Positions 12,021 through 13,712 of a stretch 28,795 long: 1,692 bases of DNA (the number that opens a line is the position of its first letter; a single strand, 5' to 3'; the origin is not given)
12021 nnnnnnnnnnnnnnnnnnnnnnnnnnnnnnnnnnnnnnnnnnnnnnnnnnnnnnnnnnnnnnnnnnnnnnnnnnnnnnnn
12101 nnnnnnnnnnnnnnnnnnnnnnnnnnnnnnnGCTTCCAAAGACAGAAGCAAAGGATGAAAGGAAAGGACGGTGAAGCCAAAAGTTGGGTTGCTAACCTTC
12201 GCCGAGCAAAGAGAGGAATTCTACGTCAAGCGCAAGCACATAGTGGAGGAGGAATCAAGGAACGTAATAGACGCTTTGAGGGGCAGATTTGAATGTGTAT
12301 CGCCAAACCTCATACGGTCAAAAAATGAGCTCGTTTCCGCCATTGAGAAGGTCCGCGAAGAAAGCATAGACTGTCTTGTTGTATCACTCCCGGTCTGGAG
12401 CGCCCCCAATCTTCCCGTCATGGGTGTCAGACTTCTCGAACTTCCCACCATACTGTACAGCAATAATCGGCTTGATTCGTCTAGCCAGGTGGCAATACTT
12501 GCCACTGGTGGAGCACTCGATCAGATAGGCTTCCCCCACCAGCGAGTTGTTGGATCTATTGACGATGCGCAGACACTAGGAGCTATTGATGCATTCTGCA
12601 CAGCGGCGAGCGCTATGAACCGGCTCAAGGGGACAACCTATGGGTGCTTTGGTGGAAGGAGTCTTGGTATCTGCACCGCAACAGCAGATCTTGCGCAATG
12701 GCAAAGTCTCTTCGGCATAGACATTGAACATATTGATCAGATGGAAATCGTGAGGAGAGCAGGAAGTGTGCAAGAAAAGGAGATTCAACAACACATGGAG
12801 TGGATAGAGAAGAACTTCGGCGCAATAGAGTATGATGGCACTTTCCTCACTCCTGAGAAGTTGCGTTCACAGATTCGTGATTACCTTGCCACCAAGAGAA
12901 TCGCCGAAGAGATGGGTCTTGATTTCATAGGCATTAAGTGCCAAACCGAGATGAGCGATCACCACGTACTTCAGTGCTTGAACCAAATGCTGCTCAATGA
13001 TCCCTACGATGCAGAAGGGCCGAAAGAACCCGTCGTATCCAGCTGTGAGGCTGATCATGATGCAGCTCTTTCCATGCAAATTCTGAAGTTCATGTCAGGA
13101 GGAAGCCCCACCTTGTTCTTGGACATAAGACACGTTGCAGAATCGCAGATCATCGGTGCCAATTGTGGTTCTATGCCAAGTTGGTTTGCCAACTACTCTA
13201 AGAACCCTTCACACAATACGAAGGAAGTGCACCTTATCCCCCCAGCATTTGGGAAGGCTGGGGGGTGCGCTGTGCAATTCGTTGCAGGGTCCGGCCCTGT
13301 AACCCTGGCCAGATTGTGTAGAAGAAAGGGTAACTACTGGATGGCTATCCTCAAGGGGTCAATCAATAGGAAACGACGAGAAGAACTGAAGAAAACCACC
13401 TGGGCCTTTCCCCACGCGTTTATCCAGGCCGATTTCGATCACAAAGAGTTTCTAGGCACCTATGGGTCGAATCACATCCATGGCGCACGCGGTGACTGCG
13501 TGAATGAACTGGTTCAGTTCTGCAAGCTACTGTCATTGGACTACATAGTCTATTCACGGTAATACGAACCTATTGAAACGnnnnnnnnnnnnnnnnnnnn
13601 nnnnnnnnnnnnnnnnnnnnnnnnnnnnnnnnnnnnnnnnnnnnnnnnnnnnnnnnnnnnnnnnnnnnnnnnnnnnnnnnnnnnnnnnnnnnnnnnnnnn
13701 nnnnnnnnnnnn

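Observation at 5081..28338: Apparently kinase-free catabolic island for an unusual sugar or sugar acid: candidate undescribed pathway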

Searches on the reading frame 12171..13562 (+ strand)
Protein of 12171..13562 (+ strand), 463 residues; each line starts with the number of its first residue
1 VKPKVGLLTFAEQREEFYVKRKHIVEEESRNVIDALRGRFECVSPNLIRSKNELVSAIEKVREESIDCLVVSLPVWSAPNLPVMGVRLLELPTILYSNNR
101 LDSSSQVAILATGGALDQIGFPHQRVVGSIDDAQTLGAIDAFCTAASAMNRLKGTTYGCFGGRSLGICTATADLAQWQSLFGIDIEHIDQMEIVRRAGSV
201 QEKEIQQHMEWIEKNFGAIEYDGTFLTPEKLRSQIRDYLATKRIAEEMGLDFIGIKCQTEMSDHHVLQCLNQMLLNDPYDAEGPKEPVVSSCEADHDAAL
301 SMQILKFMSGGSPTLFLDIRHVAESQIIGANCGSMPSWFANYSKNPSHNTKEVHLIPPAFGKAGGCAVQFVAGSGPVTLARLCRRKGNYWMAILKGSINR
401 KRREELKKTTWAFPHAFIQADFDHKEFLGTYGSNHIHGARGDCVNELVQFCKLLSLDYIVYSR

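Call 3: search_protein_families(library=pfam, proteins=[window:12171-13562:+])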
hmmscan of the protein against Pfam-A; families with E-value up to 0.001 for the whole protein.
window:12171-13562:+ (463 aa): 3 families
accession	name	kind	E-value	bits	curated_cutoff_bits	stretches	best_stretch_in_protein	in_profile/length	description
PF02952.23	Fucose_iso_C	-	1.9e-20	73.4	29.3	1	330-459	2-140/143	L-fucose isomerase, C-terminal domain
PF07882.17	Fucose_iso_N2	-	4e-10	40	22.3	1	157-217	3-65/180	L-fucose isomerase, second N-terminal domain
PF07881.17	Fucose_iso_N1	-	5.5e-09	36.5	28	1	2-154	1-169/169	L-fucose isomerase, first N-terminal domain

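Call 7: search_protein_families(library=ncbifam, proteins=[window:12171-13562:+], max_evalue=0.00001)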
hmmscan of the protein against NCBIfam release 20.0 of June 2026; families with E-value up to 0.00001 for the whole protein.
window:12171-13562:+ (463 aa): 3 families
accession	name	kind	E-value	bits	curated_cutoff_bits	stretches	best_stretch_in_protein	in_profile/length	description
NF048012.1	SlpQosIsomSftI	equivalog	2.1e-18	66.3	700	1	19-399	16-383/443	sulfoquinovose isomerase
NF008220.0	PRK10991.1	equivalog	8.5e-15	54.2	775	1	47-217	61-239/591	L-fucose isomerase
TIGR01089.1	fucI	equivalog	1.4e-12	46.8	850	1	41-218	51-237/587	L-fucose isomerase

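Call 12: find_related_loci(query=window:12171-13562:+, collection=genome_contigs, flank=10000)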
Query window:12171-13562:+ (463 aa) in genome_contigs; peptide patterns used: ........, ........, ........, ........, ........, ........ (x = any residue, [..] = any of these).
72 stretches matched a pattern, but none encodes a relative of the query by tblastn (E <= 1e-3).

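Call 13: find_homologous_proteins(query=window:12171-13562:+)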
Query window:12171-13562:+ (463 aa): 2293 proteins with E <= 0.001 among 8000 candidates; the best 120 are listed.
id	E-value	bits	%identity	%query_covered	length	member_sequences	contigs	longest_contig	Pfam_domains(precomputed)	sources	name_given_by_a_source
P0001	0.0e+0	1068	100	100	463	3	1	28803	PF02952.24,PF07881.18,PF07882.18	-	-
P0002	6.0e-215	733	69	100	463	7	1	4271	PF02952.24,PF07881.18,PF07882.18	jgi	-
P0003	3.1e-208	710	66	100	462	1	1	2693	PF02952.24,PF07881.18,PF07882.18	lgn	-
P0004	4.6e-206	703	64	100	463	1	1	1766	PF02952.24,PF07881.18,PF07882.18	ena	-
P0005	7.7e-203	693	62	100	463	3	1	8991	PF02952.24,PF07881.18,PF07882.18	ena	-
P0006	8.0e-200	683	62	100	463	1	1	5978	PF02952.24,PF07881.18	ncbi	-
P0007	1.2e-198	679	62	100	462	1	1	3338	PF02952.24,PF07881.18,PF07882.18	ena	-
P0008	8.3e-198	676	61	100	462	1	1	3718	PF02952.24,PF07881.18,PF07882.18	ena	-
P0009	5.7e-197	673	61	100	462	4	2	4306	PF02952.24,PF07881.18,PF07882.18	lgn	-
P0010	3.6e-193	661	60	99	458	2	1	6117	PF02952.24,PF07881.18,PF07882.18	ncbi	-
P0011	3.2e-191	654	61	100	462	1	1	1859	PF02952.24,PF07881.18,PF07882.18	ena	-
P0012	1.1e-169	583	75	70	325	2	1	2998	PF02952.24,PF07882.18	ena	-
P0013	1.1e-151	524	51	100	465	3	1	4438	PF02952.24,PF07881.18,PF07882.18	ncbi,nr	ncbi:MAG: L-fucose/L-arabinose isomerase family protein [Planctomycetes bacterium]|nr:L-fucose/L-ara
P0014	3.3e-147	509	48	100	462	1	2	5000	PF02952.24,PF07881.18,PF07882.18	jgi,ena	-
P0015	8.0e-141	488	47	100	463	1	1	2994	PF02952.24,PF07881.18,PF07882.18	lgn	-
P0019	1.3e-138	481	49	98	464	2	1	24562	PF02952.24,PF07881.18,PF07882.18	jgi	jgi:L-fucose isomerase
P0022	3.1e-138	480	48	100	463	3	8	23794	PF02952.24,PF07881.18,PF07882.18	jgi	-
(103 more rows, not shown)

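Call 14: find_encoding_contigs(protein=P0005, flank=10000, max_places=2)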
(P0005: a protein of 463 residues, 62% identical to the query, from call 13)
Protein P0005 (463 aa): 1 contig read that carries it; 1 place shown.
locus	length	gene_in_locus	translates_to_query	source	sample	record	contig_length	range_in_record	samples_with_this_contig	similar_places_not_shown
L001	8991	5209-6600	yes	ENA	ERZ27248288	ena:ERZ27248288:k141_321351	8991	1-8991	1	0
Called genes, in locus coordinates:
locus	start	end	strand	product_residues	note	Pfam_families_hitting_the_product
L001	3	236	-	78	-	?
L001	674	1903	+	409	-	PF00682:HMGL-like, PF22617:HCS_D2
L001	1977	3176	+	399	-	PF01208:URO-D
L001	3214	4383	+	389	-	PF01408:GFO_IDH_MocA, PF22725:GFO_IDH_MocA_C3, PF02894:GFO_IDH_MocA_C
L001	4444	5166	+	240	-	PF01177:Asp_Glu_race, PF17645:Amdase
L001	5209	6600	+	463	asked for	PF07881:Fucose_iso_N1, PF07882:Fucose_iso_N2 (faint), PF02952:Fucose_iso_C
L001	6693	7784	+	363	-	PF01208:URO-D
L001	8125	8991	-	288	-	?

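Call 15: find_encoding_contigs(protein=P0019, flank=10000, max_places=2)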
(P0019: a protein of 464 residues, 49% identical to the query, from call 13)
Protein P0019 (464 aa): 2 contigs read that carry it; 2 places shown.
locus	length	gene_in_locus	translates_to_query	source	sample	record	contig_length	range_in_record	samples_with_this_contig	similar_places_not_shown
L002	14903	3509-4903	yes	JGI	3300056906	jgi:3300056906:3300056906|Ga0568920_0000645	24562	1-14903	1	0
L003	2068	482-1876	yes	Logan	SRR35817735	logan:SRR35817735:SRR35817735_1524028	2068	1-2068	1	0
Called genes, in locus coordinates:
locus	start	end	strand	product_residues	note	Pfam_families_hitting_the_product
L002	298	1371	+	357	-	PF03480:DctP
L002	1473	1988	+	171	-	PF04290:DctQ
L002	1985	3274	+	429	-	PF06808:DctM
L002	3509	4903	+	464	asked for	PF07881:Fucose_iso_N1, PF07882:Fucose_iso_N2 (faint), PF02952:Fucose_iso_C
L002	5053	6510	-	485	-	PF01476:LysM, PF23446:LysM1_NFP_LYK (faint), PF23457:LysM2_NFP (faint), PF23472:LysM2_CERK1_LYK3_4_5 (faint), PF23577:LysM_RLK (faint), PF01476:LysM, PF23473:LysM3_LYK4_5 (weak), PF00704:Glyco_hydro_18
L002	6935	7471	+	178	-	-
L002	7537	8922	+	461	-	PF12671:Amidase_6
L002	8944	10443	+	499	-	-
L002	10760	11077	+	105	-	PF04245:NA37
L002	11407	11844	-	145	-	PF12844:HTH_19, PF13560:HTH_31 (weak), PF01381:HTH_3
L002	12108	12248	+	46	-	-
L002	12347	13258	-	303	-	PF11079:YqhG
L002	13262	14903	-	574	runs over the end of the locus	PF00176:SNF2-rel_dom, PF00270:DEAD (weak), PF04851:ResIII, PF00271:Helicase_C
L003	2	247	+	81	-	?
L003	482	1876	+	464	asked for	PF07881:Fucose_iso_N1, PF07882:Fucose_iso_N2 (faint), PF02952:Fucose_iso_C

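Call 16: find_encoding_contigs(protein=P0022, flank=10000, max_places=2)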
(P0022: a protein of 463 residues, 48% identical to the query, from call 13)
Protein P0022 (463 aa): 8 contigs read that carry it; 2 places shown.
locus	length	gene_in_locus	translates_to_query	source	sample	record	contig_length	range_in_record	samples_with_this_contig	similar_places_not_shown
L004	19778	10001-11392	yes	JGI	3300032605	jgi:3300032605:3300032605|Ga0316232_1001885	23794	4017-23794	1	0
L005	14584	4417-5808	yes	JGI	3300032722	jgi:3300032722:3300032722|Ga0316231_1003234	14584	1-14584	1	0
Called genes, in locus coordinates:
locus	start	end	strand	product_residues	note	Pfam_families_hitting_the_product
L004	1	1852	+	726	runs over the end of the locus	PF00270:DEAD, PF04851:ResIII (weak), PF00271:Helicase_C, PF16124:RecQ_Zn_bind, PF09382:RQC, PF00570:HRDC, PF14493:HTH_40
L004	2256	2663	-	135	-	PF02566:OsmC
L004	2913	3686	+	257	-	PF03306:AAL_decarboxy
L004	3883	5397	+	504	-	PF02743:dCache_1, PF00990:GGDEF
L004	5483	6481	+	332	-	PF00892:EamA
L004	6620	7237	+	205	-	-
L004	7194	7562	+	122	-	PF09579:Spore_YtfJ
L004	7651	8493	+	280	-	-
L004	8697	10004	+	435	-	PF13412:HTH_24 (weak), PF00480:ROK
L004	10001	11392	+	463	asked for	PF07881:Fucose_iso_N1, PF07882:Fucose_iso_N2 (faint), PF02952:Fucose_iso_C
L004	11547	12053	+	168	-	PF04290:DctQ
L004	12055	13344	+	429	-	PF06808:DctM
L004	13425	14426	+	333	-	PF03480:DctP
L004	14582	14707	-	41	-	-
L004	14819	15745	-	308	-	PF01116:F_bP_aldolase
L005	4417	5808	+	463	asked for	PF07881:Fucose_iso_N1, PF07882:Fucose_iso_N2 (faint), PF02952:Fucose_iso_C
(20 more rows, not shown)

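Call 17: find_encoding_contigs(protein=P0006, flank=10000, max_places=2)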
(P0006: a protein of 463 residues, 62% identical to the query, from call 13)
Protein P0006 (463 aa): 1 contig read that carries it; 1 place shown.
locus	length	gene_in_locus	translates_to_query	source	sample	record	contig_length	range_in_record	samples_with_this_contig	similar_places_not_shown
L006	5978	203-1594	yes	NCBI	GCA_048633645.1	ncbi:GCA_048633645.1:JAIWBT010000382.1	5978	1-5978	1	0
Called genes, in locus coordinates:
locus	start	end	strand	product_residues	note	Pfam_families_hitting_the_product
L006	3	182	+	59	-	?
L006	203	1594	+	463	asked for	PF07881:Fucose_iso_N1, PF02952:Fucose_iso_C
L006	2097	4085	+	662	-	PF00456:Transketolase_N, PF13292:DXP_synthase_N, PF00676:E1_dh (faint), PF02779:Transket_pyr, PF02780:Transketolase_C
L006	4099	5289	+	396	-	PF00155:Aminotran_1_2, PF01041:DegT_DnrJ_EryC1 (weak)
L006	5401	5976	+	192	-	?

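Call 18: find_encoding_contigs(protein=P0010, flank=10000, max_places=2)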
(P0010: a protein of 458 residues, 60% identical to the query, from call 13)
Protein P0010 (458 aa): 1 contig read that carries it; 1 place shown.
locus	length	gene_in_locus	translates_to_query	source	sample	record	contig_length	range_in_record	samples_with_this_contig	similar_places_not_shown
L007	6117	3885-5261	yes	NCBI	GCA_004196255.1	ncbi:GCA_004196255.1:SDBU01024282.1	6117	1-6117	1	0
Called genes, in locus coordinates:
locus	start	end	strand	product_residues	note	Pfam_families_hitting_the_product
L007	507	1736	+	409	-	PF00682:HMGL-like, PF22617:HCS_D2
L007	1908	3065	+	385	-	PF01408:GFO_IDH_MocA, PF22725:GFO_IDH_MocA_C3, PF02894:GFO_IDH_MocA_C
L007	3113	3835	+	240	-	PF01177:Asp_Glu_race, PF17645:Amdase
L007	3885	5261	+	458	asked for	PF07881:Fucose_iso_N1, PF07882:Fucose_iso_N2 (faint), PF02952:Fucose_iso_C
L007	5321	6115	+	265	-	?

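Call 21: find_related_loci(query=A1, collection=genome_contigs, flank=10000)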
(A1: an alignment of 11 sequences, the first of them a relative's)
Query A1 (463 aa) in genome_contigs; peptide patterns used: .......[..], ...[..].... (x = any residue, [..] = any of these).
173 stretches matched a pattern; 7 encode a relative of the query (tblastn E <= 1e-3); 7 distinct loci.
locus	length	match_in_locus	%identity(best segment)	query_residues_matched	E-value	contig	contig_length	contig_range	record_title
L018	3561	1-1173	65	73-462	0e+0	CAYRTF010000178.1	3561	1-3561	MAG TPA_asm: uncultured Actinomycetota bacterium isolate binchicken_co80_163 genome assembly, contig: NODE_12254_length_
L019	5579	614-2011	41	4-463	2e-118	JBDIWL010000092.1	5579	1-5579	MAG: Candidatus Caldatribacterium thermophilum isolate JZ-1.bins.129.201901 NODE_13371_length_5579_cov_2.315297, whole g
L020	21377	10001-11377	44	1-462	3e-116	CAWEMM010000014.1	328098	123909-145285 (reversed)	MAG: uncultured Chloroflexia bacterium isolate MFD02979.bin.2.155 genome assembly, contig: contig_86801, whole genome sh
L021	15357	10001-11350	44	4-456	4e-113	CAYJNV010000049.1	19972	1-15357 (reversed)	MAG TPA_asm: uncultured Caldilineaceae bacterium isolate ERP124720_co1_198 genome assembly, contig: NODE_3466_length_199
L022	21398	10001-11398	39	4-463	3e-112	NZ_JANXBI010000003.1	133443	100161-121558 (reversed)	MAG: Candidatus Caldatribacterium sp. isolate SKYB28 k141_444014, whole genome shotgun sequence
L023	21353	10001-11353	42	4-457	1e-111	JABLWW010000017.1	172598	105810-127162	MAG: Anaerolineae bacterium isolate Ch10 contig17, whole genome shotgun sequence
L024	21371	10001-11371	40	2-461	6e-107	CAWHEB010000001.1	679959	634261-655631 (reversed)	MAG: uncultured Chloroflexia bacterium isolate MFD00905.bin.1.63 genome assembly, contig: contig_31022, whole genome sho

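Call 32: search_solved_structures(query=window:12171-13562:+, max_evalue=0.01)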
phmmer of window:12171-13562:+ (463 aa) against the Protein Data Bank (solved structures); distinct sequences matched with E-value up to 0.01: 6.
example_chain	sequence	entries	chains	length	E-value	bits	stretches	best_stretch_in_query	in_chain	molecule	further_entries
6k1f_A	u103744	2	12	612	1.2e-09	40.9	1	35-321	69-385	L-fucose isomerase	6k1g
1fui_A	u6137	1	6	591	1.9e-09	40.2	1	39-322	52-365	L-FUCOSE ISOMERASE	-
3a9r_A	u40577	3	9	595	2e-08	36.8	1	40-321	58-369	D-arabinose isomerase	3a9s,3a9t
4c22_A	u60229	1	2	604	3.8e-05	26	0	41-216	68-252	L-FUCOSE ISOMERASE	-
4c20_A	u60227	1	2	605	3.9e-05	26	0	41-216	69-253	L-FUCOSE ISOMERASE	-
4c21_A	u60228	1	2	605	3.9e-05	26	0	41-216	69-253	L-FUCOSE ISOMERASE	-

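Call 61: search_protein_families(library=pfam, proteins=[L018:1680-3452:-, L001:8125-8991:-, L006:5401-5976:+], max_evalue=0.0001)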
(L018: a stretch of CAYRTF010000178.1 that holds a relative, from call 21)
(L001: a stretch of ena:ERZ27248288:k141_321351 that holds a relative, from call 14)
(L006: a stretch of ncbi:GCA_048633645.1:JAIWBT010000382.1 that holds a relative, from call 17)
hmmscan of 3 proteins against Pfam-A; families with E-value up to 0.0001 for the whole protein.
L018:1680-3452:- (590 aa): 1 family
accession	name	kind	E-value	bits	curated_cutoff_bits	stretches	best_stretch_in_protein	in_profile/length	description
PF01609.27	DDE_Tnp_1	-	1.3e-12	48.3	23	1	211-482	27-198/200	Transposase DDE domain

L001:8125-8991:- (288 aa): 3 families
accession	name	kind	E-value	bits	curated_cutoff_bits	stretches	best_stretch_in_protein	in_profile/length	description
PF13377.12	Peripla_BP_3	-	1.7e-32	113.3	26.5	1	121-284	1-167/167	Periplasmic binding protein-like domain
PF00532.27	Peripla_BP_1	-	5.2e-29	102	22.2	1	14-279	2-278/281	Periplasmic binding proteins and sugar binding domain of LacI family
PF13407.12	Peripla_BP_4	-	3.8e-23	82.8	35.1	1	16-236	1-226/258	Periplasmic binding protein domain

L006:5401-5976:+ (192 aa): 6 families
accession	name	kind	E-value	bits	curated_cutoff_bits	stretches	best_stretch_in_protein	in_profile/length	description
PF13649.12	Methyltransf_25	-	8.7e-09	36.4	27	1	40-141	1-97/97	Methyltransferase domain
PF08241.18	Methyltransf_11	-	1e-07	32.9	21.2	1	41-144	1-94/95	Methyltransferase domain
PF13847.12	Methyltransf_31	-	3.3e-07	30.5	27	1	35-149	2-113/145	Methyltransferase domain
PF01209.24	Ubie_methyltran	-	4.8e-07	29.8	20.1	1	11-160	22-164/233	ubiE/COQ5 methyltransferase family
PF01269.23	Fibrillarin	-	2e-05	24.3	27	1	31-145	66-174/227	Fibrillarin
PF08242.18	Methyltransf_12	-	3.8e-05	24.8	30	1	41-143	1-98/98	Methyltransferase domain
